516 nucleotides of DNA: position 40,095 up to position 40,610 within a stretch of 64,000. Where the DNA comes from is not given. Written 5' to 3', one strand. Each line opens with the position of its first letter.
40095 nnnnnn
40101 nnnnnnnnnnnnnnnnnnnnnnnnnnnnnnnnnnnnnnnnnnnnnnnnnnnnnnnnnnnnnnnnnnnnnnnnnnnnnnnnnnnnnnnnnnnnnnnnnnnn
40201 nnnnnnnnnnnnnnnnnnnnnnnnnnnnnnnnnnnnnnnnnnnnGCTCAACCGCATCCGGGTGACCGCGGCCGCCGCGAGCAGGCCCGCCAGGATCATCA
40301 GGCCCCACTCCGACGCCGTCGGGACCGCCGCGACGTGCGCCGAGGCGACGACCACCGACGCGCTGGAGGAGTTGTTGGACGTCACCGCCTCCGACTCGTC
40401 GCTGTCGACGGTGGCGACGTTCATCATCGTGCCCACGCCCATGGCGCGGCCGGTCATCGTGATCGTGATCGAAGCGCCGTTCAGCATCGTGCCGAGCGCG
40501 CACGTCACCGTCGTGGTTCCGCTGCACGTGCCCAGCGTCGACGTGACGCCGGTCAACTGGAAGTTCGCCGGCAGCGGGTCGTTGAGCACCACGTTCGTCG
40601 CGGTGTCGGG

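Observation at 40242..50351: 10-kb gene for a DUF11 tandem-repeat surface protein with an IPTL-CTERM-like sorting signal and near-identical DNA repeats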

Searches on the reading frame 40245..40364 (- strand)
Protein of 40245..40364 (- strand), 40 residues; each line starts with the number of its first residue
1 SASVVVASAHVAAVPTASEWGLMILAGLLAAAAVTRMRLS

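Call 5: search_protein_families(library=ncbifam, proteins=[window:40245-40364:-], max_evalue=10)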
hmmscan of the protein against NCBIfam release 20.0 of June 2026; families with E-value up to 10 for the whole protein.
window:40245-40364:- (40 aa): 4 families
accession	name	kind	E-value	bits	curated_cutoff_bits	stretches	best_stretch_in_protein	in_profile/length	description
TIGR04174.1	IPTL_CTERM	subfamily_domain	2.4e-07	30.9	20.5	1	14-38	1-25/27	IPTL-CTERM sorting domain-containing protein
NF033207.2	midcut_by_XrtH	subfamily_domain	7e-07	29.5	45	1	7-38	30-61/175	midcut-by-XrtH protein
NF038129.1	PEP_NF038129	equivalog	0.019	14.8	65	1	4-38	161-194/194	NF038129 family PEP-CTERM protein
NF038119.1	PEP_CTERM_MHFG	equivalog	0.11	12.7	100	1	8-38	230-259/260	MHFG family PEP-CTERM protein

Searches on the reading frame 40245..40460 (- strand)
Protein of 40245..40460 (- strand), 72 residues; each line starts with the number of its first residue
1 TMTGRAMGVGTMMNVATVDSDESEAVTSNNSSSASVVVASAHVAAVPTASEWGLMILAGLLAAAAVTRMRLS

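Call 5: search_protein_families(library=ncbifam, proteins=[window:40245-40424:-], max_evalue=10)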
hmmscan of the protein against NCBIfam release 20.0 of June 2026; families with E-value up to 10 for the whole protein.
window:40245-40424:- (60 aa): 4 families
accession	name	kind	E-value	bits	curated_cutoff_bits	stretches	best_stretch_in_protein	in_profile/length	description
NF033207.2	midcut_by_XrtH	subfamily_domain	8.6e-08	32.4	45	1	20-58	22-61/175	midcut-by-XrtH protein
TIGR04174.1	IPTL_CTERM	subfamily_domain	6.8e-07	29.4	20.5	1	34-58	1-25/27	IPTL-CTERM sorting domain-containing protein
NF038129.1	PEP_NF038129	equivalog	0.00085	19.2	65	1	6-58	144-194/194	NF038129 family PEP-CTERM protein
NF038119.1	PEP_CTERM_MHFG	equivalog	0.029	14.7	100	1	15-58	217-259/260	MHFG family PEP-CTERM protein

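Call 37: search_dna_similar(query=window:40245-40460:-, collection=plasmids, mode=protein, max_evalue=10, max_rows=30)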
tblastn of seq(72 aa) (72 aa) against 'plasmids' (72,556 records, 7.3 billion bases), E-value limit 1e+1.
No match.
